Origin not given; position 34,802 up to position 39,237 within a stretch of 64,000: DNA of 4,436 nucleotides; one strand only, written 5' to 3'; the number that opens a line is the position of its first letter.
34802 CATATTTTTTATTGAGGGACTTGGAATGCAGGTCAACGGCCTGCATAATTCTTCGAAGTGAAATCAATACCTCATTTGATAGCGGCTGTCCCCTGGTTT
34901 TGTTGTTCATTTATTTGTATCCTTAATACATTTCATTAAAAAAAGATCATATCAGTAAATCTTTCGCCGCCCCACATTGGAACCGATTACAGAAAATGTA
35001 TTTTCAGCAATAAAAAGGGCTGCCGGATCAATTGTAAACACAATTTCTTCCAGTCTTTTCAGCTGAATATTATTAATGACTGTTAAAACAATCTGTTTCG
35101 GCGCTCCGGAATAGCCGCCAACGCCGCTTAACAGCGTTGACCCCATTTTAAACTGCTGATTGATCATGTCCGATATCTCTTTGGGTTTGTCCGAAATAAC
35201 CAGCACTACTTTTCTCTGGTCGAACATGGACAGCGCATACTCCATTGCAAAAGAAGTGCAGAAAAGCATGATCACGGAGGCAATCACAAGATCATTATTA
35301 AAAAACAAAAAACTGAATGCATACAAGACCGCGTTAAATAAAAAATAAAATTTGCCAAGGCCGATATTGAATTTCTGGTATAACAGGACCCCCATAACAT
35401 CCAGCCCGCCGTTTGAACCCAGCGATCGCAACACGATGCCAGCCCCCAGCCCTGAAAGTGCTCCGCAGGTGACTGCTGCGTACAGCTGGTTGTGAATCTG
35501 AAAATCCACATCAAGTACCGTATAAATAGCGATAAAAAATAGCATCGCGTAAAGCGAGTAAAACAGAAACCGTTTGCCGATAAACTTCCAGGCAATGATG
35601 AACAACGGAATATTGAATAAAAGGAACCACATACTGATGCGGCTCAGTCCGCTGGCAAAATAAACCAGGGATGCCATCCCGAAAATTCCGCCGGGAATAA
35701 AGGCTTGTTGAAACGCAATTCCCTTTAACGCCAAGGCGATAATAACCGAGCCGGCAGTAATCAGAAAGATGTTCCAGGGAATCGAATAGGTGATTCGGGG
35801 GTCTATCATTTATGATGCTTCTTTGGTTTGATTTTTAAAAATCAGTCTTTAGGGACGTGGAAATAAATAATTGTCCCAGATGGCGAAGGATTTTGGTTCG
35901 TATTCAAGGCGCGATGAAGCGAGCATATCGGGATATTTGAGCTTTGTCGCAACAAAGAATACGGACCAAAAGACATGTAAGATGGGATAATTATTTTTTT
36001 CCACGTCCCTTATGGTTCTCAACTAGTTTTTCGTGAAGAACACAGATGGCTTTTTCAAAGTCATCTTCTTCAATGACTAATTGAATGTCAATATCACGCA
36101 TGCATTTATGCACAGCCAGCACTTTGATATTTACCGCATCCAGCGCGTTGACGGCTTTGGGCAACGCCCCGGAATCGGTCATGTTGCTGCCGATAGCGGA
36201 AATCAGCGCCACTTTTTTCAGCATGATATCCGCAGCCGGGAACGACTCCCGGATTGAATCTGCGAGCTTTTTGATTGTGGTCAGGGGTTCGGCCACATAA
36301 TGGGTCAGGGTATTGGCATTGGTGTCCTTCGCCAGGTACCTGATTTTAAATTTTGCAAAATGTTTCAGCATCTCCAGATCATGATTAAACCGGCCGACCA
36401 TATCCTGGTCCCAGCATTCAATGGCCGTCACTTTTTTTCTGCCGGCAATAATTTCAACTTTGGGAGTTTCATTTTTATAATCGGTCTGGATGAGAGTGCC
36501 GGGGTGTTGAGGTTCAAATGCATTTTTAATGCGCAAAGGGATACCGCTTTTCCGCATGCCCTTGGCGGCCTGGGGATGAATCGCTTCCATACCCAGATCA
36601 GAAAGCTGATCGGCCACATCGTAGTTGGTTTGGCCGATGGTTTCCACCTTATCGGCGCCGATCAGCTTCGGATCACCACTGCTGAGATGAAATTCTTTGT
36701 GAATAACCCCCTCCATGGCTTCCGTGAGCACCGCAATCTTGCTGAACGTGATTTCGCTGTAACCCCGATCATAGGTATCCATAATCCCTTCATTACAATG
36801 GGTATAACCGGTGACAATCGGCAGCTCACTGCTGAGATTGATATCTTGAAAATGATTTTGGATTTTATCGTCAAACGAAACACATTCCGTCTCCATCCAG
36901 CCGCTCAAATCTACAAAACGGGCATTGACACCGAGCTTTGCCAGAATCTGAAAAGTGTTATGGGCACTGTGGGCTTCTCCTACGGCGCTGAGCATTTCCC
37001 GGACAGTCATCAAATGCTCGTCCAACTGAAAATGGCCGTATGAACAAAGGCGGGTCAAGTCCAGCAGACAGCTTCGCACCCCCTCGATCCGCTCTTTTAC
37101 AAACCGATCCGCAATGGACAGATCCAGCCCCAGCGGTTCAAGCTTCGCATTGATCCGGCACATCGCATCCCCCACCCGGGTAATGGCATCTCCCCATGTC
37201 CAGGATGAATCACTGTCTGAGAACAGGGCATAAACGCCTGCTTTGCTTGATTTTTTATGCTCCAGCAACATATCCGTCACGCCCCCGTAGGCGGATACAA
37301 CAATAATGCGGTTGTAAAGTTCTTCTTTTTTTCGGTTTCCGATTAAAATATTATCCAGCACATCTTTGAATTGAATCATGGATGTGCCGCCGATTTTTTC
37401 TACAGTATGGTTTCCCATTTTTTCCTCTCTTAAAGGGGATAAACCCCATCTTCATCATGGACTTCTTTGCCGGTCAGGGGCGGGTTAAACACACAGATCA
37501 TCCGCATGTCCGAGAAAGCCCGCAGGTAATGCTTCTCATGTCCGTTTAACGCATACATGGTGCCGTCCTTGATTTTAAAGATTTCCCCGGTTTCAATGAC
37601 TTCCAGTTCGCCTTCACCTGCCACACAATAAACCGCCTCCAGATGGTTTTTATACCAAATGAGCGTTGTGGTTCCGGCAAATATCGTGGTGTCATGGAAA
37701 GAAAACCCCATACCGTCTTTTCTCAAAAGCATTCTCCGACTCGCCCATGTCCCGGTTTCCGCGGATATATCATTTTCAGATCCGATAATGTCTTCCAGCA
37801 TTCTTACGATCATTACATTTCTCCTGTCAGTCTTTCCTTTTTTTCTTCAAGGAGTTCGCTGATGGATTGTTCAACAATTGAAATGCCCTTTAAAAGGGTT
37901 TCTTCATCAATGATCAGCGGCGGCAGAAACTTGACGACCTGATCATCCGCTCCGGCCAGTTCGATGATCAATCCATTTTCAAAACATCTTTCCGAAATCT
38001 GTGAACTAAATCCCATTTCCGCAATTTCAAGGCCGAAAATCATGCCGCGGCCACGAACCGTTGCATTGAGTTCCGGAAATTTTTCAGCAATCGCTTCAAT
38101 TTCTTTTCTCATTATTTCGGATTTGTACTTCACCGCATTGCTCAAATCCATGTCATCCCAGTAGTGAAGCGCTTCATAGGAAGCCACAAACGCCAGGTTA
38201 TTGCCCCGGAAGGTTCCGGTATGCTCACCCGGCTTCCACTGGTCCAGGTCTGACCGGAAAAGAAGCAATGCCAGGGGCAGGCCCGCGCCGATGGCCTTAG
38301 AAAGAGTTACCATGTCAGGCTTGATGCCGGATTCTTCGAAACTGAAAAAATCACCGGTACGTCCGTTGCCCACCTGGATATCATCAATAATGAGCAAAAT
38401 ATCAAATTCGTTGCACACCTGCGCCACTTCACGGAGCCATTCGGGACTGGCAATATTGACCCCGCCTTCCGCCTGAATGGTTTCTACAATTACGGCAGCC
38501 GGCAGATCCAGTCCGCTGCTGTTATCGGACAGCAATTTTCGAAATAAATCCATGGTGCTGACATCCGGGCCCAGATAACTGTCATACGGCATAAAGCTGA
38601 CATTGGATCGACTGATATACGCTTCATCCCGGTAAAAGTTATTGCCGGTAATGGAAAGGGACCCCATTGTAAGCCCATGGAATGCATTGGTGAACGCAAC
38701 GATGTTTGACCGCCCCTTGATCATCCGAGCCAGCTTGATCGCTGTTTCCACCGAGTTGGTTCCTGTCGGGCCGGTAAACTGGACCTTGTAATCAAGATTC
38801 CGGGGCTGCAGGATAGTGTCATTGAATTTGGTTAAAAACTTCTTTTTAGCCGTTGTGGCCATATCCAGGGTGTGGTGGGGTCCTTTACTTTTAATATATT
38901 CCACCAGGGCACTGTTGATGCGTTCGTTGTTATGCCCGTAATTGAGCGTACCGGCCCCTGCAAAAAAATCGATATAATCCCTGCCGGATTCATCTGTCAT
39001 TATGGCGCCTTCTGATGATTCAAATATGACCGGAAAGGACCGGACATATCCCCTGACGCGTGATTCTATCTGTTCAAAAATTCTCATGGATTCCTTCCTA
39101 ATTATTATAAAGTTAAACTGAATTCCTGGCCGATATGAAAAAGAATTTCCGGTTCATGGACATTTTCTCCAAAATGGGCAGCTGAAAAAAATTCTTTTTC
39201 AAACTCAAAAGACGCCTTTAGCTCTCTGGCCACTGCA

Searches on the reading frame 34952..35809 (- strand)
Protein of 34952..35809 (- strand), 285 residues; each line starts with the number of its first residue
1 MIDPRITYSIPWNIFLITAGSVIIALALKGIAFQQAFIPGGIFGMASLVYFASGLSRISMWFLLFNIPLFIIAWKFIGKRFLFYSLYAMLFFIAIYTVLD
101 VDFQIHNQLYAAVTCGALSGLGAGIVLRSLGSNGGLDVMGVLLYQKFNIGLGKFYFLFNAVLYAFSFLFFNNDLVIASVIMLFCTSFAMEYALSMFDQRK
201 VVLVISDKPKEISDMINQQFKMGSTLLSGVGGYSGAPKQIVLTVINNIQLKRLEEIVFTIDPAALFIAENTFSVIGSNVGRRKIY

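Call 81: search_protein_families(library=pfam, max_evalue=0.00001, proteins=[window:34952-35809:-])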
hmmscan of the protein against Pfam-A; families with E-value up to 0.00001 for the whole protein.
window:34952-35809:- (285 aa): 2 families
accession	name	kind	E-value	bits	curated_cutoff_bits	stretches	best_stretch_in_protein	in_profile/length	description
PF02588.21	YitT_membrane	-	1.5e-50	171.9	24.3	1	13-216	1-204/205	Uncharacterised 5xTM membrane BCR, YitT family COG1284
PF10035.14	DUF2179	-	5.1e-15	55.5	22.8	1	223-276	2-55/55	Uncharacterized protein conserved in bacteria (DUF2179)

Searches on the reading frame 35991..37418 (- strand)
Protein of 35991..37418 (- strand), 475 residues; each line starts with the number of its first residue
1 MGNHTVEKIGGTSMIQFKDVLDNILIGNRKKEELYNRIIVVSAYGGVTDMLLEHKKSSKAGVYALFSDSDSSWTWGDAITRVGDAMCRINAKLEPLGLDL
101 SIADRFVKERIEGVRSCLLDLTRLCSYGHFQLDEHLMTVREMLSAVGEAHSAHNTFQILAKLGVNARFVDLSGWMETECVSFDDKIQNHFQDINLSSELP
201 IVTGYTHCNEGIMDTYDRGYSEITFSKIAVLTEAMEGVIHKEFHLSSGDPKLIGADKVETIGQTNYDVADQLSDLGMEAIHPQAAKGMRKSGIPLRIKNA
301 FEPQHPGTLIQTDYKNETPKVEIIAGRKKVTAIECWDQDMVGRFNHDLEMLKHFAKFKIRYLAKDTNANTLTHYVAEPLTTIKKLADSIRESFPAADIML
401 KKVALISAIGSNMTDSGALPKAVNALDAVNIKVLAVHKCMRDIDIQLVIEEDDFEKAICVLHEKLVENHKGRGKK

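Call 21: search_protein_families(library=pfam, max_evalue=0.001, proteins=[window:35991-37418:-])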
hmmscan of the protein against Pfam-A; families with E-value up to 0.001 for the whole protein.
window:35991-37418:- (475 aa): 3 families
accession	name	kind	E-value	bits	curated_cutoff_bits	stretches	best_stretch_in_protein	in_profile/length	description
PF00696.33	AA_kinase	-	2.9e-16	60.3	24.9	1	5-299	3-234/234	Amino acid kinase family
PF22468.2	ACT_9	-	5.1e-07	29.8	27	1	406-464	1-60/61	ACT domain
PF13840.12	ACT_7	-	0.001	19.3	27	0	403-463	6-65/65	ACT domain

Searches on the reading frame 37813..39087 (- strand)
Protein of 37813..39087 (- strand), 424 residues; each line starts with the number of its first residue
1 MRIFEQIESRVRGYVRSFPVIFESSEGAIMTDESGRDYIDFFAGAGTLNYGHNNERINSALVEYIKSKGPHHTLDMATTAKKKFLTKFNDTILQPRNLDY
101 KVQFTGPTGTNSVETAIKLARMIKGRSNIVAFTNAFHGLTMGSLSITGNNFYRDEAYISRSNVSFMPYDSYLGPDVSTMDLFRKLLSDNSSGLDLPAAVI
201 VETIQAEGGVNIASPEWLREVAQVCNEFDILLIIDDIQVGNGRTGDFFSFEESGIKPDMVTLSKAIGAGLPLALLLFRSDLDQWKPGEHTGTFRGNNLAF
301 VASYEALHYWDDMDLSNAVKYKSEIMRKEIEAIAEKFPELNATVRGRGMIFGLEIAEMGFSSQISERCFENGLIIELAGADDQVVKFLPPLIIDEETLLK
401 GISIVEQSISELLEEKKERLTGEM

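Call 21: search_protein_families(library=pfam, max_evalue=0.001, proteins=[window:37813-39087:-])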
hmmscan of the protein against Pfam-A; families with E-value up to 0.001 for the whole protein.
window:37813-39087:- (424 aa): 1 family
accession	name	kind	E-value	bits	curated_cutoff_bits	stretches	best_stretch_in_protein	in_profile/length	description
PF00202.27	Aminotran_3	-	9.2e-81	272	30.5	1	17-407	8-401/403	Aminotransferase class-III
